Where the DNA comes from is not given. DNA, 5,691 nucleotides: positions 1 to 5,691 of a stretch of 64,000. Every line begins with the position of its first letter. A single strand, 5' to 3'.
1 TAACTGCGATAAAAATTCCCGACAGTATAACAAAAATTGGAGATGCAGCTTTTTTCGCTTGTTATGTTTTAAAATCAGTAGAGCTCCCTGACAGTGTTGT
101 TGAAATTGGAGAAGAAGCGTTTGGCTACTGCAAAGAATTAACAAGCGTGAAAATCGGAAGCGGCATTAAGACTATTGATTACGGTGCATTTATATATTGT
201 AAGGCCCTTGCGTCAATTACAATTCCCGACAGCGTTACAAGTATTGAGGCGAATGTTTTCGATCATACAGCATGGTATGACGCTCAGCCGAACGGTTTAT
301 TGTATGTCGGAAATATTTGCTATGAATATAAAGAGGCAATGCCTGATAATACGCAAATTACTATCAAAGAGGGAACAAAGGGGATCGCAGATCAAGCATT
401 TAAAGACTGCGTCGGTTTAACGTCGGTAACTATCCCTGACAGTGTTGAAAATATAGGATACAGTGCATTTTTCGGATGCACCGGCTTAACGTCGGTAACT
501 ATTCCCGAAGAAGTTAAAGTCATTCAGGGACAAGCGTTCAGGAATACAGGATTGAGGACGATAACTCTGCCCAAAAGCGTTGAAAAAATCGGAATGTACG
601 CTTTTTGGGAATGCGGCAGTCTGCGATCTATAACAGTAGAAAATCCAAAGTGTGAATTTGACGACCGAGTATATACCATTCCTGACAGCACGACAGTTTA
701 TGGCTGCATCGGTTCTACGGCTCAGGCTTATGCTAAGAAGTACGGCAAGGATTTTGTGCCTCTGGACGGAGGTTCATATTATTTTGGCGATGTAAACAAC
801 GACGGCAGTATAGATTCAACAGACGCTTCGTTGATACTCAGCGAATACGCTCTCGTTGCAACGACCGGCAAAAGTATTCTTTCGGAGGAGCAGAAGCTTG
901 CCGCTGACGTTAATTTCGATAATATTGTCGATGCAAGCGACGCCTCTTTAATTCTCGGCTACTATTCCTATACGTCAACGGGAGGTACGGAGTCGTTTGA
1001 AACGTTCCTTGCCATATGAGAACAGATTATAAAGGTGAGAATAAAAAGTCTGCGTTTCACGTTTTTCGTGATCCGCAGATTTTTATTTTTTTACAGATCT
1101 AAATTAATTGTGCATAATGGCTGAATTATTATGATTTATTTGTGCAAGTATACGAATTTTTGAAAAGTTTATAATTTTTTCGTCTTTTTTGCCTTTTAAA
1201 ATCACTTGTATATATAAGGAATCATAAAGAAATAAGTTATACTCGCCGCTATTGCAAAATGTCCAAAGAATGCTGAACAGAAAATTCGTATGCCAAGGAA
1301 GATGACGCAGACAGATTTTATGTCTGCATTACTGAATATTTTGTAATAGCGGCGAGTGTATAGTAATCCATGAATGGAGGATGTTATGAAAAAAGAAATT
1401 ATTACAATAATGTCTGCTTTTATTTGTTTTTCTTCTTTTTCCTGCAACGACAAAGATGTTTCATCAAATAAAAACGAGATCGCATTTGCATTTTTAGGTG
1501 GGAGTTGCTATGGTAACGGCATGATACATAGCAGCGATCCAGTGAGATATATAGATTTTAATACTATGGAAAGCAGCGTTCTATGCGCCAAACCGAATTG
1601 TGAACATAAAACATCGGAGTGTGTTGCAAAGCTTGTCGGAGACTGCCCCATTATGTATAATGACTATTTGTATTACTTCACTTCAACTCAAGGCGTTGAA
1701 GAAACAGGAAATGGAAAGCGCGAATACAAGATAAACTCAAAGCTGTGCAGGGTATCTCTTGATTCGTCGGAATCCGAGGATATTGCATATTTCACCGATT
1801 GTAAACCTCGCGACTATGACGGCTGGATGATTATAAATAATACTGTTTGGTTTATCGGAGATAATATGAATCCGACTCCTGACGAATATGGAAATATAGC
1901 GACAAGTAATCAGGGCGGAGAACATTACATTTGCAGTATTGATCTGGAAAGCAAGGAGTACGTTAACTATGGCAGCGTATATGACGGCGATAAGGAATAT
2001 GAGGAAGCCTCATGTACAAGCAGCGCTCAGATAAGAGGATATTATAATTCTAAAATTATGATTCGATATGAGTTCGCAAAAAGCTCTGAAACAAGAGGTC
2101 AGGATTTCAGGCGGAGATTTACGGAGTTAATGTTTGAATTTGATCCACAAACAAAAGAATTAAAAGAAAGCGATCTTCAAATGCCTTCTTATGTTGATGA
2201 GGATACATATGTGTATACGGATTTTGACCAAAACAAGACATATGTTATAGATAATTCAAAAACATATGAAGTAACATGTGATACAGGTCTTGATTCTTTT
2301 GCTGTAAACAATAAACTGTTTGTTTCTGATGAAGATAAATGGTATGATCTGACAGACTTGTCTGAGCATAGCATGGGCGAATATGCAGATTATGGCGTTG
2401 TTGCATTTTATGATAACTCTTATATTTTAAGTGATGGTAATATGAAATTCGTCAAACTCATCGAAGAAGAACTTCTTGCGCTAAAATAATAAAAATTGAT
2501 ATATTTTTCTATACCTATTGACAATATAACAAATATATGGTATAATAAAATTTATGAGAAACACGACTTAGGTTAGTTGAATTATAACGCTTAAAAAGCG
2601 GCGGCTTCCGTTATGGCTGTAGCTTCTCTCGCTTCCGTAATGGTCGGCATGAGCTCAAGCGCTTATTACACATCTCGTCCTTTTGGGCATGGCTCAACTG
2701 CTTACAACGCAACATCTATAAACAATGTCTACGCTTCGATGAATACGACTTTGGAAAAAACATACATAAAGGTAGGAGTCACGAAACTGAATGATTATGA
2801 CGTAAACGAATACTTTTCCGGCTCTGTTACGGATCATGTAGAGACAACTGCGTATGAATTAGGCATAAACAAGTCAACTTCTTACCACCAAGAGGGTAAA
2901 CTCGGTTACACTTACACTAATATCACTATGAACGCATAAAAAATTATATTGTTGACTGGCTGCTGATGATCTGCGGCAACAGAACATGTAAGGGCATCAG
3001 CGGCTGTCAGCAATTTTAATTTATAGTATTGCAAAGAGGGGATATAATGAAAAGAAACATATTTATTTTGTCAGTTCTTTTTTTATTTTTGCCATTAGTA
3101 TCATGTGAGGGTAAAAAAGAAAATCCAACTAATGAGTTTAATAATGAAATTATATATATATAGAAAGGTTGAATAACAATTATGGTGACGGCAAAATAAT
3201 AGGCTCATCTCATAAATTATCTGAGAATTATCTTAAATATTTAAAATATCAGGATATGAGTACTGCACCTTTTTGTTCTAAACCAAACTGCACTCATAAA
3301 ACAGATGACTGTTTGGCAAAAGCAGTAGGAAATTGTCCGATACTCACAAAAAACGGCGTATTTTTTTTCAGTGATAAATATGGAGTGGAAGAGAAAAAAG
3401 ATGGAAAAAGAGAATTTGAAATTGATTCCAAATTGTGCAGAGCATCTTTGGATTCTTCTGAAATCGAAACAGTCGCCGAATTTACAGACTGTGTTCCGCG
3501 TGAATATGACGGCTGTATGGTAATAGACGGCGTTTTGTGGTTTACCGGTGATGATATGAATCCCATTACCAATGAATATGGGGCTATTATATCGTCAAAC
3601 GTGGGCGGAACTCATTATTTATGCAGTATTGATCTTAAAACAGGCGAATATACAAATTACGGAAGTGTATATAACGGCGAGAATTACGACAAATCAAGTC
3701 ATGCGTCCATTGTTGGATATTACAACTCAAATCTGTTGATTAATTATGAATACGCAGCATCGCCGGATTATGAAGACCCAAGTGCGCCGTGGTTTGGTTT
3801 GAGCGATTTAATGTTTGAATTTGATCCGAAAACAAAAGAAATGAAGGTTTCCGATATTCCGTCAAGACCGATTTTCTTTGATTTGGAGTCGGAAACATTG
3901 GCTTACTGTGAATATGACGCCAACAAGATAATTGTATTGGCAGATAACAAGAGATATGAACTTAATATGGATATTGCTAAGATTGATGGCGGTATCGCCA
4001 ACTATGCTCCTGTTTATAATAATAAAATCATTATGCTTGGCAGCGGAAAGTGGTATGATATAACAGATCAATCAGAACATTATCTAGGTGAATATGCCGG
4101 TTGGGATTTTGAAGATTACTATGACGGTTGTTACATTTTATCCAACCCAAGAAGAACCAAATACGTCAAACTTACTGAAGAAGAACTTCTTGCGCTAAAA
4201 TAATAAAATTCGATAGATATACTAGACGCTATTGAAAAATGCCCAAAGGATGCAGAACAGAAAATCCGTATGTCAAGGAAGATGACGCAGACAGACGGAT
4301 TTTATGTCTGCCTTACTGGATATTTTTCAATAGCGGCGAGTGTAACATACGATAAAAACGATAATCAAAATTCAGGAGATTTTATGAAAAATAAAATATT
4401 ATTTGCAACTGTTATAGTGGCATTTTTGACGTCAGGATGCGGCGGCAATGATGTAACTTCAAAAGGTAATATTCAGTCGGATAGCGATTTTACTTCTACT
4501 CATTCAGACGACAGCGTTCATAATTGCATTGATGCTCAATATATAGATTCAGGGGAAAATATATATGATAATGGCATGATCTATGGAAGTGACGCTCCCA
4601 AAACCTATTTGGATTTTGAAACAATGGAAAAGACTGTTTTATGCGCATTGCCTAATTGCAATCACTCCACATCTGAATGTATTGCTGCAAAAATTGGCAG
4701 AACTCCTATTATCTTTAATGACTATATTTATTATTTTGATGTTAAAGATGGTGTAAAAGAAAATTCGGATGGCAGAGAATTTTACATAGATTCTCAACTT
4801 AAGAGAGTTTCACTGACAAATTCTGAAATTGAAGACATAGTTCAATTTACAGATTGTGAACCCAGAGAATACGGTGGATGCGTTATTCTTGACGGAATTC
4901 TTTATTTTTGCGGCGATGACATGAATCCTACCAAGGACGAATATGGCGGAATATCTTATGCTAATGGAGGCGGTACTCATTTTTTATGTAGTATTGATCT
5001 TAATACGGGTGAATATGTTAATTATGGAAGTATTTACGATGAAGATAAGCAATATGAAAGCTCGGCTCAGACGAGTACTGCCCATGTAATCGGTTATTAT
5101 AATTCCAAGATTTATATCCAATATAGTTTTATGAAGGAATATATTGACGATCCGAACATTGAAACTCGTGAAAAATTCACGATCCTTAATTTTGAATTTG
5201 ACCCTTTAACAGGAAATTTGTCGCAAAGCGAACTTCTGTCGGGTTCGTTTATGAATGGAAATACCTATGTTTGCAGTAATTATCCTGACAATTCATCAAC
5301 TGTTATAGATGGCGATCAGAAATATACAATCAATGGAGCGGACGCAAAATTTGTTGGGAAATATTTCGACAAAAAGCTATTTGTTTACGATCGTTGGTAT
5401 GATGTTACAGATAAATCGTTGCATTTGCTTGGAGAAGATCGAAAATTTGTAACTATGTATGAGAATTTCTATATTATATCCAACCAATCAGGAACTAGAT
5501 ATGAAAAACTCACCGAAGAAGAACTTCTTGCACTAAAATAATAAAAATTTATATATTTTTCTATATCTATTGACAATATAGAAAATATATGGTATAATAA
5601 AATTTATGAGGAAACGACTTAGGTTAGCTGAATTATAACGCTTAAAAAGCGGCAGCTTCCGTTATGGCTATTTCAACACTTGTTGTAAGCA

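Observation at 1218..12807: Candidate undescribed polymorphic 'small secreted protein + lipoprotein + ABC exporter' cassette system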

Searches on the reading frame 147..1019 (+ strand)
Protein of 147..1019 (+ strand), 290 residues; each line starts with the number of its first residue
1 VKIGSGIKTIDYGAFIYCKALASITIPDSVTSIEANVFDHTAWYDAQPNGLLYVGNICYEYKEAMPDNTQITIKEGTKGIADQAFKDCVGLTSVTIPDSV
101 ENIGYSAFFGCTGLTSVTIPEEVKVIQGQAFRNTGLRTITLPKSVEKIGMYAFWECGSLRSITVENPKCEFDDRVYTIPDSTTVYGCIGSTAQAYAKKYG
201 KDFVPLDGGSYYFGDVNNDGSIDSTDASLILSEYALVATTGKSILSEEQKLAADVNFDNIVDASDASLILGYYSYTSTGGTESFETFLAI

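Call 27: search_protein_families(library=ncbifam, proteins=[window:147-1019:+], max_evalue=0.00001)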
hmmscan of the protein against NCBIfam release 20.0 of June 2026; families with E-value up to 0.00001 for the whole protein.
window:147-1019:+ (290 aa): 2 families
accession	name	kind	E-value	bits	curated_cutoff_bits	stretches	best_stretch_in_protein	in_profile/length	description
NF047961.1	adhesin_HupY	equivalog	4.1e-13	48.3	1250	1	90-155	187-252/978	leucine-rich repeat adhesin HupY/LrrG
NF045861.1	glide_Gli349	exception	2.1e-07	28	1750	0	69-122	2703-2754/3169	gliding machinery surface structure protein Gli349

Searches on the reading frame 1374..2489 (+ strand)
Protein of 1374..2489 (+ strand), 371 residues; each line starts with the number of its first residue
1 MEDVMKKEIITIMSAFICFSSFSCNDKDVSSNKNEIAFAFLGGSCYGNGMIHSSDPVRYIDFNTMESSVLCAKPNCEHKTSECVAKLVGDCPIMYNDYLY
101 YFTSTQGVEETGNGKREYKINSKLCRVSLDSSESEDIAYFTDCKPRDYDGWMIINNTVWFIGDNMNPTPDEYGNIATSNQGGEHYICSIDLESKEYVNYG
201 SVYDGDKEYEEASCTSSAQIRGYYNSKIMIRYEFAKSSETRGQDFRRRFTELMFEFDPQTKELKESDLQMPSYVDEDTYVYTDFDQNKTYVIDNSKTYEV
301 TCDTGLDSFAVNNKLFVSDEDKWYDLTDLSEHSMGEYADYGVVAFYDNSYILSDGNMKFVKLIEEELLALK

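Call 3: search_protein_families(library=pfam, proteins=[window:1374-2489:+], max_evalue=1)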
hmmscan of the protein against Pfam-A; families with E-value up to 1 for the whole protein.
window:1374-2489:+ (371 aa): 0 families

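Call 4: search_protein_families(library=ncbifam, proteins=[window:1374-2489:+], max_evalue=1)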
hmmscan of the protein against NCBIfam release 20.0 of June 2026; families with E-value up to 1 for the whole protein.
window:1374-2489:+ (371 aa): 0 families

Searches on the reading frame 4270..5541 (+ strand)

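Call 3: search_protein_families(library=pfam, proteins=[window:4270-5541:+], max_evalue=1)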
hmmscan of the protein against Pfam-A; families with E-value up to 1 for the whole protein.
window:4270-5541:+ (423 aa): 1 family
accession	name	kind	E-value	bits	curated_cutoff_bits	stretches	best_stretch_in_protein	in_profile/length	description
PF08139.17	LPAM_1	-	0.34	11.9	20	1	41-55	2-16/18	Prokaryotic membrane lipoprotein lipid attachment site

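Call 4: search_protein_families(library=ncbifam, proteins=[window:4270-5541:+], max_evalue=1)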
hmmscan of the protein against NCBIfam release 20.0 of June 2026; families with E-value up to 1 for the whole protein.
window:4270-5541:+ (423 aa): 1 family
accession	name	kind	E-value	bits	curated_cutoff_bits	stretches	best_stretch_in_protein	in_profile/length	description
NF053582.1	motif_MiiA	domain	0.1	12.3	24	1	338-350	13-25/27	MiiA motif-containing surface protein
